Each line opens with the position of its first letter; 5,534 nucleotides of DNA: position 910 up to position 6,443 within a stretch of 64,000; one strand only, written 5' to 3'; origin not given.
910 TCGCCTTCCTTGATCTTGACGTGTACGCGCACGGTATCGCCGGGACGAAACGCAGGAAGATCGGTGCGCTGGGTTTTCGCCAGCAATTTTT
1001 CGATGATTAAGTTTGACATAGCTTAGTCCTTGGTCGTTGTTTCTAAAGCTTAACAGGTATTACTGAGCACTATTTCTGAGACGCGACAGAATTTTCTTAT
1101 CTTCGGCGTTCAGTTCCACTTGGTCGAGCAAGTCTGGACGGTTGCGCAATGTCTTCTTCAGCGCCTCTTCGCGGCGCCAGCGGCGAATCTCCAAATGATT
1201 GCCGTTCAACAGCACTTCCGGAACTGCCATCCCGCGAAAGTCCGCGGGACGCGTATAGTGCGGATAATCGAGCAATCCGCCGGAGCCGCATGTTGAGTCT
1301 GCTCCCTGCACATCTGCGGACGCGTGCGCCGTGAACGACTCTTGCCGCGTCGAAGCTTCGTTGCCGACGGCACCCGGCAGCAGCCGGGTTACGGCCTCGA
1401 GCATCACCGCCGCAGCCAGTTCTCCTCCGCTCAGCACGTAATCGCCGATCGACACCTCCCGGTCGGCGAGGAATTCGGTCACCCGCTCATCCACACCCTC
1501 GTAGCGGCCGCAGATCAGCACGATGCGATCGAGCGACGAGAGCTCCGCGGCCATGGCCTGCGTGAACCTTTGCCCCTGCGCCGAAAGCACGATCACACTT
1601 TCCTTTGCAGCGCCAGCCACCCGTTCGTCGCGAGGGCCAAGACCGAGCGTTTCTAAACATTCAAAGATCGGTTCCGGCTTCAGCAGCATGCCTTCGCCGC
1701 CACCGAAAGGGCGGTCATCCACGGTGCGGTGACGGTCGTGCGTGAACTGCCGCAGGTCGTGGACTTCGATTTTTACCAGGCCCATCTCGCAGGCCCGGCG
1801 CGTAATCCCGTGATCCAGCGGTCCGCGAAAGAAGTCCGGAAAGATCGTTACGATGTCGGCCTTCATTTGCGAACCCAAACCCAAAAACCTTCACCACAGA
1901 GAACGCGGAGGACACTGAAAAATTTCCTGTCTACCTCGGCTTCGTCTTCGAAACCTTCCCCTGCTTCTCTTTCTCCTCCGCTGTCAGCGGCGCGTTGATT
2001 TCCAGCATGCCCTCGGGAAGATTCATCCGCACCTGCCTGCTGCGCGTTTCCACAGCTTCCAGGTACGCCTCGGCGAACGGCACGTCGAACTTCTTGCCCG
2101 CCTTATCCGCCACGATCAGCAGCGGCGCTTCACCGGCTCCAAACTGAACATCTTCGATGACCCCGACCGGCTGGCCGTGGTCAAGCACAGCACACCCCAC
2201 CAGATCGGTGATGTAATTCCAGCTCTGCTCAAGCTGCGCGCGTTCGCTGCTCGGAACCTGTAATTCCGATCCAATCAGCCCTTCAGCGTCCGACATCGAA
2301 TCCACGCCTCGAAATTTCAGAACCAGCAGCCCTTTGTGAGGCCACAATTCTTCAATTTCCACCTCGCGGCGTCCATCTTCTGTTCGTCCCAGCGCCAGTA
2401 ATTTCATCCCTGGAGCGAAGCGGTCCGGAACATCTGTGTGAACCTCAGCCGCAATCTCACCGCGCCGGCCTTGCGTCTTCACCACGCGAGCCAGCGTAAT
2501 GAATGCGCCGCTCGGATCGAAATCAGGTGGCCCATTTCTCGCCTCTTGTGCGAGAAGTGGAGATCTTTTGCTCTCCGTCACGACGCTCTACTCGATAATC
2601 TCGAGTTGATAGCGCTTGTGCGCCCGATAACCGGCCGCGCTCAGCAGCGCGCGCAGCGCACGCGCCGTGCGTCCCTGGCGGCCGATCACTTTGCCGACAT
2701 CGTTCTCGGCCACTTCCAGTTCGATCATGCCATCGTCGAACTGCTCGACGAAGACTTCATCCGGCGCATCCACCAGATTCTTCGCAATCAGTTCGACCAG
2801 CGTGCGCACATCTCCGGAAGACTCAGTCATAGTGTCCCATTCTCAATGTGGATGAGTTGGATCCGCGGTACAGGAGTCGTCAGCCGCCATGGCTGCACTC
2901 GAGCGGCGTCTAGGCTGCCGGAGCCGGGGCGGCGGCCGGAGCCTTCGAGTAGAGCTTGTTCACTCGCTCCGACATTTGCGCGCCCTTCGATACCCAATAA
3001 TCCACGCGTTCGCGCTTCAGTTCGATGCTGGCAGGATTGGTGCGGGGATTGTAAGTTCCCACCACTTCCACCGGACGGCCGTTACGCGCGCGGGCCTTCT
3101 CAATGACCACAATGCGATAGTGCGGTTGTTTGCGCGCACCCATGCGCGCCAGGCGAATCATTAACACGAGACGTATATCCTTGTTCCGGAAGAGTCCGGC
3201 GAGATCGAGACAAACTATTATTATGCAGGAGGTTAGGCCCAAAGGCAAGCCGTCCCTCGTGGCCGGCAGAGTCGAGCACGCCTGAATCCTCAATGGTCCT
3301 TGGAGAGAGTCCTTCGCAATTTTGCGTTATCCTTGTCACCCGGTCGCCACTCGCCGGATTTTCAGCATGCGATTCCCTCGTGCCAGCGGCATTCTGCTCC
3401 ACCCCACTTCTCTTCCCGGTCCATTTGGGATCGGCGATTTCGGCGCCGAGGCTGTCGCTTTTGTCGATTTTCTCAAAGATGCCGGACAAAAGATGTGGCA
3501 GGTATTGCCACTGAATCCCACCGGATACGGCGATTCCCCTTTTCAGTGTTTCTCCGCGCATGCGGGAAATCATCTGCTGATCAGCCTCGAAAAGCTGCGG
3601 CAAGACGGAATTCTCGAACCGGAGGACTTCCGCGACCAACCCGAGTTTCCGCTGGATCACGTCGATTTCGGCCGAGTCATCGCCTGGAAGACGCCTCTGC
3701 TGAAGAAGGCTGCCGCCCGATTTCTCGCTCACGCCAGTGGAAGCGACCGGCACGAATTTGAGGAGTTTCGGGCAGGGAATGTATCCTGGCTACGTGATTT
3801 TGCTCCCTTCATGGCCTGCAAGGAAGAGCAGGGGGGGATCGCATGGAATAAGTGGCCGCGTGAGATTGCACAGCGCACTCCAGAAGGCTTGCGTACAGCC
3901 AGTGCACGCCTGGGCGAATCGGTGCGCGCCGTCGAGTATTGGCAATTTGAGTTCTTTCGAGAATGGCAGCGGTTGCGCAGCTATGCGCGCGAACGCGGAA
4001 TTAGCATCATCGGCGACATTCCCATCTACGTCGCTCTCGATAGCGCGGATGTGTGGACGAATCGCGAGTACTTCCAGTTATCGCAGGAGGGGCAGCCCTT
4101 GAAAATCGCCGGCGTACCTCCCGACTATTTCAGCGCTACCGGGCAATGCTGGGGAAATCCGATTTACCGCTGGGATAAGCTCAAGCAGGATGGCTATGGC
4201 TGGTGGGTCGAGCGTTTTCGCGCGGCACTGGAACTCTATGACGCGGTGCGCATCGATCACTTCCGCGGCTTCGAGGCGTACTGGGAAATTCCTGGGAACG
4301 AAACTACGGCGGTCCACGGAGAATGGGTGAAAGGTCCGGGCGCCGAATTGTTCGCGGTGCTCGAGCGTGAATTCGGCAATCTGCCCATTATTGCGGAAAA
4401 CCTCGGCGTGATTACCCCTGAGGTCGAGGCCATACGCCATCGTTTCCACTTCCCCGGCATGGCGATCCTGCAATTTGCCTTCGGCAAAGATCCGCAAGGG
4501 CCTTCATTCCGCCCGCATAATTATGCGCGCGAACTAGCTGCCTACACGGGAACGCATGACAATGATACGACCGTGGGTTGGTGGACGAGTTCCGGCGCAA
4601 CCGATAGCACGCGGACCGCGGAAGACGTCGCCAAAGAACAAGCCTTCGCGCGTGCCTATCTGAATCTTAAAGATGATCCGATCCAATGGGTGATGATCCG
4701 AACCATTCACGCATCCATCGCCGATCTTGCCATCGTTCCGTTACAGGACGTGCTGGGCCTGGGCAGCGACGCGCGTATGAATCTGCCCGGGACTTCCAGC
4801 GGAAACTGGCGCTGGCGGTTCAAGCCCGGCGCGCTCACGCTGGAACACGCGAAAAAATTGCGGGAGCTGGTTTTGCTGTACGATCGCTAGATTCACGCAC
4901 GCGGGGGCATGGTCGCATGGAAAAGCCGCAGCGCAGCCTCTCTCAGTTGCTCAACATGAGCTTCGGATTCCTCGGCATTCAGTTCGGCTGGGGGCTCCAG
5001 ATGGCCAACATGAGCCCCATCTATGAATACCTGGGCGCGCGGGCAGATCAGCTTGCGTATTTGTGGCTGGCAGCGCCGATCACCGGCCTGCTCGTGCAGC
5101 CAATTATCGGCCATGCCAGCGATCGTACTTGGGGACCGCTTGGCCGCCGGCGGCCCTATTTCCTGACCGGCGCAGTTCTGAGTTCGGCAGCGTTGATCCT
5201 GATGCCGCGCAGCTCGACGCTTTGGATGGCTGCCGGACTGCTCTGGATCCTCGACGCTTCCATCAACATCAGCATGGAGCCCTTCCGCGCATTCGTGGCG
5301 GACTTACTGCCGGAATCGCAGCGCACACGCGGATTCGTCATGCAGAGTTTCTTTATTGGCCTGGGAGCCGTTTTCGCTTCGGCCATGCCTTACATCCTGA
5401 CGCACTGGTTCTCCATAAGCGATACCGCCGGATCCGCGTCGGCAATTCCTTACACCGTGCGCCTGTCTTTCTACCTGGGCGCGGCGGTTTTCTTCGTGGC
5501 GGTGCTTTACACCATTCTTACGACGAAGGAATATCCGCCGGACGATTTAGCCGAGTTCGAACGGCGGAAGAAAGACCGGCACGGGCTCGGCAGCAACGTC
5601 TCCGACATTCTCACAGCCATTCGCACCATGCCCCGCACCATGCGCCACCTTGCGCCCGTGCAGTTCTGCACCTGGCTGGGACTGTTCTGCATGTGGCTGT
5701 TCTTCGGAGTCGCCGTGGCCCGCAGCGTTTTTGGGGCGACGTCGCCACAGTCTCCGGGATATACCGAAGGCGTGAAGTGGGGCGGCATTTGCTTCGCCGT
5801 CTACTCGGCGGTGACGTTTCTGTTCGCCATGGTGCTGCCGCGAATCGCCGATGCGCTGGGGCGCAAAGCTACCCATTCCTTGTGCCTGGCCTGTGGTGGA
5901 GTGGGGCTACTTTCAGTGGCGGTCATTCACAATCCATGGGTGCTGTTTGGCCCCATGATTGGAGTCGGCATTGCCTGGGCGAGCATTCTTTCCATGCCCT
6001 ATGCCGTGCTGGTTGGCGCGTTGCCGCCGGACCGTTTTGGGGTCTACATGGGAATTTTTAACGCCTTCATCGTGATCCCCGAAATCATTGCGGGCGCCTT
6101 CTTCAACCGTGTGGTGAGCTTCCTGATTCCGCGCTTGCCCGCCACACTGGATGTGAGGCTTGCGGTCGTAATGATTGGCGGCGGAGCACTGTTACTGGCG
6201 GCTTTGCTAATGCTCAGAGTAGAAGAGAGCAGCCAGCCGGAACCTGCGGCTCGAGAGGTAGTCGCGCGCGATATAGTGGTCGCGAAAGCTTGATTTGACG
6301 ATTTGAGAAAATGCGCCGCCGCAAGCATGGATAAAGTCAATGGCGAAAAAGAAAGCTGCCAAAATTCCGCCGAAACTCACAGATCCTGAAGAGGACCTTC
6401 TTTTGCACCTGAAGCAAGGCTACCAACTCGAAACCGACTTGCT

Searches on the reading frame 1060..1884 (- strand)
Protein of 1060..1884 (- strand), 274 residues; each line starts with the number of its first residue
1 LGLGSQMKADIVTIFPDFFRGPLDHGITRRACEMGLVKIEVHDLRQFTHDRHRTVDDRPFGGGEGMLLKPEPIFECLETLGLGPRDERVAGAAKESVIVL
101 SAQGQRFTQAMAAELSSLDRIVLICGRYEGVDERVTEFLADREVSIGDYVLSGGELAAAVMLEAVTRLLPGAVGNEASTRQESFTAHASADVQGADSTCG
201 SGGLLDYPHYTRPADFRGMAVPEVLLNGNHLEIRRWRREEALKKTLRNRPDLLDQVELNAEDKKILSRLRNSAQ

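Call 51: search_protein_families(library=pfam, proteins=[window:1060-1884:-], max_evalue=0.0001)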
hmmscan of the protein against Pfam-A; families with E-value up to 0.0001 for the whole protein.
window:1060-1884:- (274 aa): 1 family
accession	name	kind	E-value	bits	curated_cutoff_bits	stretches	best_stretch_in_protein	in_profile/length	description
PF01746.26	tRNA_m1G_MT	-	5.7e-60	202.8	27.3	1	30-250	3-195/195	tRNA (Guanine-1)-methyltransferase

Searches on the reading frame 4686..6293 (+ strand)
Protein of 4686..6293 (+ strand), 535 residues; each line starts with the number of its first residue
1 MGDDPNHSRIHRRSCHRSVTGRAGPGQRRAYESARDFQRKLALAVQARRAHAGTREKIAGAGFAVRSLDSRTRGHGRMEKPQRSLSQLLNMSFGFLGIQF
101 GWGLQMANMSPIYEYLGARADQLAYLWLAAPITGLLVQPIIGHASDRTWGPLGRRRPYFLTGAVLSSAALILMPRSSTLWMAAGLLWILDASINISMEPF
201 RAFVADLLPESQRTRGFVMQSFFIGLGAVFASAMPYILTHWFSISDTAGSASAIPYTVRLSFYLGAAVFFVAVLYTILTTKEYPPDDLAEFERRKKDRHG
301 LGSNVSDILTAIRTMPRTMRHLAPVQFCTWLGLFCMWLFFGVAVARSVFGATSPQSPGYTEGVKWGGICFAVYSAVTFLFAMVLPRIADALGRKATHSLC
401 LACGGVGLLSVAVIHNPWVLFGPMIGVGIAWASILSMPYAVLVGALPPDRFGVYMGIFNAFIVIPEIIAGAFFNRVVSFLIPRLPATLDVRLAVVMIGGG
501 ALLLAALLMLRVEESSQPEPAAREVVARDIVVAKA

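Call 51: search_protein_families(library=pfam, proteins=[window:4686-6293:+], max_evalue=0.0001)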
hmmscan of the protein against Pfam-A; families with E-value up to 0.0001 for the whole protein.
window:4686-6293:+ (535 aa): 2 families
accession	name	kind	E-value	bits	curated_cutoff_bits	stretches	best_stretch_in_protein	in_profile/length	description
PF07690.21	MFS_1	-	8.6e-34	117.4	33.4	2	92-468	2-345/347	Major Facilitator Superfamily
PF13347.12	MFS_2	-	2.3e-09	36.7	27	1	116-425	28-321/427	MFS/sugar transport protein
